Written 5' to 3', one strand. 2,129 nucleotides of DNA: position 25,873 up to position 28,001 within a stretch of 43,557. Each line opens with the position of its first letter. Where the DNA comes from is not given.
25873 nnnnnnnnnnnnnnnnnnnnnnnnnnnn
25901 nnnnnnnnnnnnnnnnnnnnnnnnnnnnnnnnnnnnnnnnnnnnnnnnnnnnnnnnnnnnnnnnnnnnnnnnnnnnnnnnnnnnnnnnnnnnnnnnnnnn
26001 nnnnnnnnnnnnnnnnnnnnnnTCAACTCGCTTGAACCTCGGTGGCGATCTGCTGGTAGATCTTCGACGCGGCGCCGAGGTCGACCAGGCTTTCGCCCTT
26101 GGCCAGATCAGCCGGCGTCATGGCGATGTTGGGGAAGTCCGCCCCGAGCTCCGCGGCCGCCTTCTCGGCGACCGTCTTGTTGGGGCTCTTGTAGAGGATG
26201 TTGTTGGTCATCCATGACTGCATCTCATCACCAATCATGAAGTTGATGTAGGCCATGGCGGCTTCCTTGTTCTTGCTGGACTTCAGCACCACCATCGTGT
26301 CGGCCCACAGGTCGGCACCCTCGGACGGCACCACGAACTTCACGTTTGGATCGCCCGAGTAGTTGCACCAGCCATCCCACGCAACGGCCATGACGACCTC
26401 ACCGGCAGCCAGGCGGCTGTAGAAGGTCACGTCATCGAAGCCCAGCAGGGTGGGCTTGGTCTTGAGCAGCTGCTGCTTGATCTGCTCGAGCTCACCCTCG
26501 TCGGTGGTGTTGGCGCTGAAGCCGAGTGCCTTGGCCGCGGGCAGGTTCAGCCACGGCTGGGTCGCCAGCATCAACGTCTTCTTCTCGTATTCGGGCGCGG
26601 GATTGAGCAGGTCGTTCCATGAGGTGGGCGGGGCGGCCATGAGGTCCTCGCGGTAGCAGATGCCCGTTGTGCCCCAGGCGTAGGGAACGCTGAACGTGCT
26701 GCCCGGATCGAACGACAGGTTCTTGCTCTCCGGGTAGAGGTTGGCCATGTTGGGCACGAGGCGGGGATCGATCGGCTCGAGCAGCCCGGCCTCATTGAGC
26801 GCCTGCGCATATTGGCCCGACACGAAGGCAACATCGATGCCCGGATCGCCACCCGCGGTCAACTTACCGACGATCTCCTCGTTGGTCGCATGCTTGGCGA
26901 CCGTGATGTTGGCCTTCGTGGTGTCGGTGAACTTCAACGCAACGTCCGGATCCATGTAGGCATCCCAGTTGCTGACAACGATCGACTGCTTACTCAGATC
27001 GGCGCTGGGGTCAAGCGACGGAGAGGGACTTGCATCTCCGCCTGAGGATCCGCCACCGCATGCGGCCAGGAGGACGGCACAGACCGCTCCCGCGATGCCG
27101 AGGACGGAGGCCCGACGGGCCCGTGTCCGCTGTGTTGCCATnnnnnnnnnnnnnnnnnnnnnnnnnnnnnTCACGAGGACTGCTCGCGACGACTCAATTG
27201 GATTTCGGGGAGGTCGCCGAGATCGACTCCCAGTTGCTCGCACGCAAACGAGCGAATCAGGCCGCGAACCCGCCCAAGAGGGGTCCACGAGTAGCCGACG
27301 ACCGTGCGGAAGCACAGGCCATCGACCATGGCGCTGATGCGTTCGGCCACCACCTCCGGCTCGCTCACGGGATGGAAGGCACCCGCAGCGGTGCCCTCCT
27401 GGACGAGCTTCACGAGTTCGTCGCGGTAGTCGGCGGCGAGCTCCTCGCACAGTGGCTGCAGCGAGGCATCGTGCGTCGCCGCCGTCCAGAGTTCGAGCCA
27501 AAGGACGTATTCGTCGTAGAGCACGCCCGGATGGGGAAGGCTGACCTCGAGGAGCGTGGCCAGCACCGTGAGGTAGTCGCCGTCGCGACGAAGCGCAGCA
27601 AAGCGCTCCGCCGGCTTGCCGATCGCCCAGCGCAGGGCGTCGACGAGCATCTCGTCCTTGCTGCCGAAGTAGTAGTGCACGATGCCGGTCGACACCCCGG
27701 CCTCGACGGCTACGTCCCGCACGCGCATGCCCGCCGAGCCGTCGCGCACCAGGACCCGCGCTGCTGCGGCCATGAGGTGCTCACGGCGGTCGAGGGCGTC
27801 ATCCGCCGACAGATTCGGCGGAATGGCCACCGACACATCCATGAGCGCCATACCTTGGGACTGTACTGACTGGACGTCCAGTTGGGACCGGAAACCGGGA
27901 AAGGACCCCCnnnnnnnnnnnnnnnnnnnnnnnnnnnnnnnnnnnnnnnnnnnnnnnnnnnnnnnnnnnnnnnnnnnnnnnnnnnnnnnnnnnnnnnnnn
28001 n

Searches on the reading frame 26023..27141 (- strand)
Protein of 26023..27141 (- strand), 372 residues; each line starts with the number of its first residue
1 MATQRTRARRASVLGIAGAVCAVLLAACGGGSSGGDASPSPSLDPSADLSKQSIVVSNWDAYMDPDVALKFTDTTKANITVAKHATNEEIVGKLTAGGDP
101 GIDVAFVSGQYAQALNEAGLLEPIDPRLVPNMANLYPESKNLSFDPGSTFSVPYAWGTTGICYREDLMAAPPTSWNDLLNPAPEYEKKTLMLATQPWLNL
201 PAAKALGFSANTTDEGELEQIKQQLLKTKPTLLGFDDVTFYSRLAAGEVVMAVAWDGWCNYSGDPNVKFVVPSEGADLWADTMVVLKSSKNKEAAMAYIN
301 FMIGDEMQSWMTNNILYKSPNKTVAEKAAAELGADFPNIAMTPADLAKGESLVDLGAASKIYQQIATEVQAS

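Call 8: search_protein_families(library=pfam, proteins=[window:26023-27141:-])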
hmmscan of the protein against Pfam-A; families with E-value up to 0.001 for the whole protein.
window:26023-27141:- (372 aa): 4 families
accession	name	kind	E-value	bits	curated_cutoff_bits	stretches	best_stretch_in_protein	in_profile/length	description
PF13416.11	SBP_bac_8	-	2.1e-27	97.1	27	1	70-329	5-270/279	Bacterial extracellular solute-binding protein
PF13343.11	SBP_bac_6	-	5.8e-26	91.9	24.6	1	106-332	15-230/245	Bacterial extracellular solute-binding protein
PF01547.30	SBP_bac_1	-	2.3e-21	77.6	26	1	95-308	44-306/307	Bacterial extracellular solute-binding protein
PF13531.11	SBP_bac_11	-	9.4e-09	35.8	25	1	67-309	16-219/227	Bacterial extracellular solute-binding protein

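Call 9: search_protein_families(library=ncbifam, proteins=[window:26023-27141:-])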
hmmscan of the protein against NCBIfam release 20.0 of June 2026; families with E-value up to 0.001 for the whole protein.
window:26023-27141:- (372 aa): 8 families
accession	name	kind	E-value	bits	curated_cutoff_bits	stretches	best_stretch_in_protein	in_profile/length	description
NF007048.0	PRK09501.1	equivalog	5.3e-41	140.7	582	1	51-369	26-344/348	spermidine/putrescine ABC transporter substrate-binding protein PotD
NF007962.0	PRK10682.1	equivalog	2.4e-28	99.2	636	1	51-345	29-340/370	spermidine/putrescine ABC transporter substrate-binding protein PotF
NF041888.1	ABC_SBP_YdcS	equivalog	8.5e-13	47.8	725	1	66-179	53-165/379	putative ABC transporter substrate-binding protein YdcS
NF043073.1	MMSYN1_0195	equivalog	2.3e-09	36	1250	1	273-333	917-975/1021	spermidine/putrescine ABC transporter permease/substrate-binding protein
TIGR03261.1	phnS2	equivalog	1.2e-06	27.9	392.75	0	255-315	223-283/334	putative 2-aminoethylphosphonate ABC transporter substrate-binding protein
NF007011.0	PRK09474.1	equivalog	1.5e-05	24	291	1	66-184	48-164/396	maltose/maltodextrin ABC transporter substrate-binding protein MalE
NF008633.1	PRK11622.1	subfamily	6.3e-05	22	203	0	89-182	83-180/397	ABC transporter substrate-binding protein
TIGR01254.1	sfuA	subfamily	0.00082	18.7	93.4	0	151-325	100-274/306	thiamine ABC transporter substrate-binding protein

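Call 42: search_solved_structures(query=window:26023-27141:-, max_evalue=1e-10, show_alignments=3)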
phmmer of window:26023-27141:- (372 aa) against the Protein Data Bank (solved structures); distinct sequences matched with E-value up to 1e-10: 24.
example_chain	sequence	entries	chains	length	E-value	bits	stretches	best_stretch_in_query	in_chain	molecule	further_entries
4eqb_A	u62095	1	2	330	9.7e-42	146.9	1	51-331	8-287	Spermidine/putrescine ABC superfamily ATP binding cassette transporter, binding protein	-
8y5h_E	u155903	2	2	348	4.2e-40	141.5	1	53-369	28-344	Spermidine/putrescine-binding periplasmic protein | Putrescine-binding periplasmic protein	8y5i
1pot_A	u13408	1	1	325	5e-40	141.2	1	54-369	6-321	SPERMIDINE/PUTRESCINE-BINDING PROTEIN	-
1poy_1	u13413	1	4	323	5.5e-40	141.1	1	55-369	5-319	SPERMIDINE/PUTRESCINE-BINDING PROTEIN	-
4gl0_A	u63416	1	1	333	1.3e-34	123.4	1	52-335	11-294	Lmo0810 protein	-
7xjm_A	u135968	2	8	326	1.8e-33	119.7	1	52-365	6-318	Putrescine-binding periplasmic protein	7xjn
7oyx_A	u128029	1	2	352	6.1e-31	111.3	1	52-346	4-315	Putrescine-binding periplasmic protein PotF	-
7oyu_A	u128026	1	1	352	7.3e-31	111.1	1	52-346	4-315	Putrescine-binding periplasmic protein PotF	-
7oyy_A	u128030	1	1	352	1.9e-30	109.7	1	52-346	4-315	Putrescine-binding periplasmic protein PotF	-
7oyz_A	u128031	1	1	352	2.3e-30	109.5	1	52-346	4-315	Putrescine-binding periplasmic protein PotF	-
7oys_A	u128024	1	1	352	2.5e-30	109.3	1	52-346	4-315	Putrescine-binding periplasmic protein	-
3ttm_A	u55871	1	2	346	7.3e-30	107.8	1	54-339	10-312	Polyamine transport protein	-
3ttk_A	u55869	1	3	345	7.3e-30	107.8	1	54-339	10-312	Polyamine transport protein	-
7oyw_A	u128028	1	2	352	9.6e-30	107.4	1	52-346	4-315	Putrescine-binding periplasmic protein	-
7oyv_A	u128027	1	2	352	1.1e-29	107.2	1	52-346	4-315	Putrescine-binding periplasmic protein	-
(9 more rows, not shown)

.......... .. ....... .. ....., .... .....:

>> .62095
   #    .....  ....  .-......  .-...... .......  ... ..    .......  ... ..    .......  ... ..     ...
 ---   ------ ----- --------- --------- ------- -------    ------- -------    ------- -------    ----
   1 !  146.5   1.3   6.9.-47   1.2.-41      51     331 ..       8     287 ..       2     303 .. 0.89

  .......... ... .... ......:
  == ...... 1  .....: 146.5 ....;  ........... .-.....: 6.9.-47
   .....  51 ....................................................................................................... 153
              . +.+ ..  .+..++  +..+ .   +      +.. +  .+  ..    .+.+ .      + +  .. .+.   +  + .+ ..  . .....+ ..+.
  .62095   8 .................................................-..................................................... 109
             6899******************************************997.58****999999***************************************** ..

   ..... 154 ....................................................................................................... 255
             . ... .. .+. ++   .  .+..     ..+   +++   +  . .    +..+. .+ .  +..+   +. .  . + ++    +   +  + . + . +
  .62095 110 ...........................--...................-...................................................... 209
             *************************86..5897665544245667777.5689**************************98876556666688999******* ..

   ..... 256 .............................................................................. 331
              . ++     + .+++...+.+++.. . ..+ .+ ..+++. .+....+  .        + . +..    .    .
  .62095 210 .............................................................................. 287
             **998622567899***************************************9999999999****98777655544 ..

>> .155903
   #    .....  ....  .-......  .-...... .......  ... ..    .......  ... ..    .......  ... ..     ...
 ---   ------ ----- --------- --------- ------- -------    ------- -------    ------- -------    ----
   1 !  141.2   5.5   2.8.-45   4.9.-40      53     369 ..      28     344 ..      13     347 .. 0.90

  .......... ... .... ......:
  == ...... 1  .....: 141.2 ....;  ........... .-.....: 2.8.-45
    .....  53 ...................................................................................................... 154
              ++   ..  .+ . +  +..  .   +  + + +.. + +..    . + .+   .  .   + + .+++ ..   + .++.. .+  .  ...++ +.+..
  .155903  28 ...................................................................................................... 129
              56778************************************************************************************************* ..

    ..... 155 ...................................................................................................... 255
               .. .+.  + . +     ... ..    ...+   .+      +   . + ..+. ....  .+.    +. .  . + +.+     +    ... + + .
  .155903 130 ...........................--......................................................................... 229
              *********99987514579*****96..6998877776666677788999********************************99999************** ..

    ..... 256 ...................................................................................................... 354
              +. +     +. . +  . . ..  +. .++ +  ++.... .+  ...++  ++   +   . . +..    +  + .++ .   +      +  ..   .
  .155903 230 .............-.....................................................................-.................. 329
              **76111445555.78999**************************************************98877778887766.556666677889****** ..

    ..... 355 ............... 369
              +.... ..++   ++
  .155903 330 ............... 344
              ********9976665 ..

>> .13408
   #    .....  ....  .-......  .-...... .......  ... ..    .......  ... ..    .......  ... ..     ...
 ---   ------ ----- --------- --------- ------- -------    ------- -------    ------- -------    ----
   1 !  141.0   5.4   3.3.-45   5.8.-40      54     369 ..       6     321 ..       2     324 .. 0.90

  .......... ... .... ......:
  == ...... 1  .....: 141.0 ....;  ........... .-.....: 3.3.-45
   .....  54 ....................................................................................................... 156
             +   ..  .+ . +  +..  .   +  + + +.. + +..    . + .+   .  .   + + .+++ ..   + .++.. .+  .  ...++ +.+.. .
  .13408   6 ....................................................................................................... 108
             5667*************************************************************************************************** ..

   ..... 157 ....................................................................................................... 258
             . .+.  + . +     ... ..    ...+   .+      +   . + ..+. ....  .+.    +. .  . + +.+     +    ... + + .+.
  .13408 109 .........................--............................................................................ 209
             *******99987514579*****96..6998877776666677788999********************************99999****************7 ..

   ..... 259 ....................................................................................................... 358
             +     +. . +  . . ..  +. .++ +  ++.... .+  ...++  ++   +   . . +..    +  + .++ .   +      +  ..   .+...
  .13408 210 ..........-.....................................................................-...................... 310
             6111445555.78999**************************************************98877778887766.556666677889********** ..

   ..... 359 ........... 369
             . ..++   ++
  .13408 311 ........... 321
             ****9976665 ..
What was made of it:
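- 26023..27141 (-): PotD/PotF-family lipoprotein substrate-binding protein with a remodelled pocket. E. coli PotD structures match at E 4e-40 (calls 8, 42).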

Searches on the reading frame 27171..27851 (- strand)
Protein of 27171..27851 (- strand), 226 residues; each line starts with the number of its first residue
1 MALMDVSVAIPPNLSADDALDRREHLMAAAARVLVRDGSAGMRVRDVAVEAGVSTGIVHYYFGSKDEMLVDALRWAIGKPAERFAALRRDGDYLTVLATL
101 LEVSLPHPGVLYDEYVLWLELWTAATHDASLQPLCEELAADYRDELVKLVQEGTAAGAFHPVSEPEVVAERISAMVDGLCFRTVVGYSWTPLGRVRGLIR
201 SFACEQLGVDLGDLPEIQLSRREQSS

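Call 8: search_protein_families(library=pfam, proteins=[window:27171-27851:-])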
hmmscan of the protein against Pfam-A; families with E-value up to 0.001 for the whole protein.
window:27171-27851:- (226 aa): 4 families
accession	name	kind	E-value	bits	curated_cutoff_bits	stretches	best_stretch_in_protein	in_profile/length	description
PF13977.11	TetR_C_6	-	3e-16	60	27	1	97-203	5-110/115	BetI-type transcriptional repressor, C-terminal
PF00440.29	TetR_N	-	3.5e-11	43.2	24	1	26-70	1-45/47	Bacterial regulatory proteins, tetR family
PF17940.6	TetR_C_31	-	2.9e-05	24.6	27.4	1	112-199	21-101/107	Tetracyclin repressor-like, C-terminal domain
PF17922.6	TetR_C_17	-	0.00012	22.7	26.1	1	142-184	48-90/100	Tetracyclin repressor-like, C-terminal domain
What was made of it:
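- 27171..27851 (-): TetR-family regulator (BetI-type C-terminal domain), first gene of the leftward operon. TetR_N plus TetR_C_6 (call 8).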

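Call 9: search_protein_families(library=ncbifam, proteins=[window:27171-27851:-])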
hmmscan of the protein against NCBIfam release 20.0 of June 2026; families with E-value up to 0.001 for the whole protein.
window:27171-27851:- (226 aa): 14 families
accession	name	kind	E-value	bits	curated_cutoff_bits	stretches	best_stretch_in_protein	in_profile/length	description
TIGR03384.1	betaine_BetI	equivalog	9.1e-21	74.4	201.3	1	22-185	9-167/189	choline-binding transcriptional repressor BetI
NF001978.0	PRK00767.1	equivalog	7e-17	61.9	118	1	22-185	10-169/197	transcriptional regulator BetI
NF011572.0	PRK14996.1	equivalog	9e-17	61.6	144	1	21-179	8-162/192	TetR family transcriptional regulator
NF041196.1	ScbR_bind_reg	equivalog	1.5e-07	31.8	150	1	22-179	7-161/191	ScbR family autoregulator-binding transcription factor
TIGR03613.1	RutR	equivalog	5.9e-07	29.5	368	1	22-109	9-100/202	pyrimidine utilization regulatory protein R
NF050111.1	TransRegSACE7040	equivalog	9.4e-07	28.9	250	1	21-73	1-53/186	SACE_7040 family transcriptional regulator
NF053878.1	FATransRegFadRBac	equivalog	1.2e-06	28.5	200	1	24-177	6-158/190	fatty acid metabolism transcriptional regulator FadR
NF037937.1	septum_RefZ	equivalog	4.5e-06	26.7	180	1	23-69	1-47/195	forespore capture DNA-binding protein RefZ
NF051852.1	efflux_TF_MtrR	exception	9.8e-06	25.5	280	1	18-73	7-61/205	multidrug efflux system transcriptional repressor MtrR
NF053731.1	TransRegFasRMycb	equivalog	3.5e-05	23.7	330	1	21-74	11-64/199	HTH-type transcriptional activator FasR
NF011584.0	PRK15008.1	equivalog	0.00014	21.7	230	1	22-90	19-87/212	HTH-type transcriptional regulator RutR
NF033703.1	transcr_KstR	equivalog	0.00024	20.7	280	1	20-84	6-70/185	cholesterol catabolism transcriptional regulator KstR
NF007949.0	PRK10668.1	equivalog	0.00026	20.5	271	1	18-73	8-63/216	multidrug efflux transporter transcriptional repressor AcrR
NF008587.1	PRK11552.1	equivalog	0.00039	20.2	365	1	25-76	11-61/213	transcriptional regulator CecR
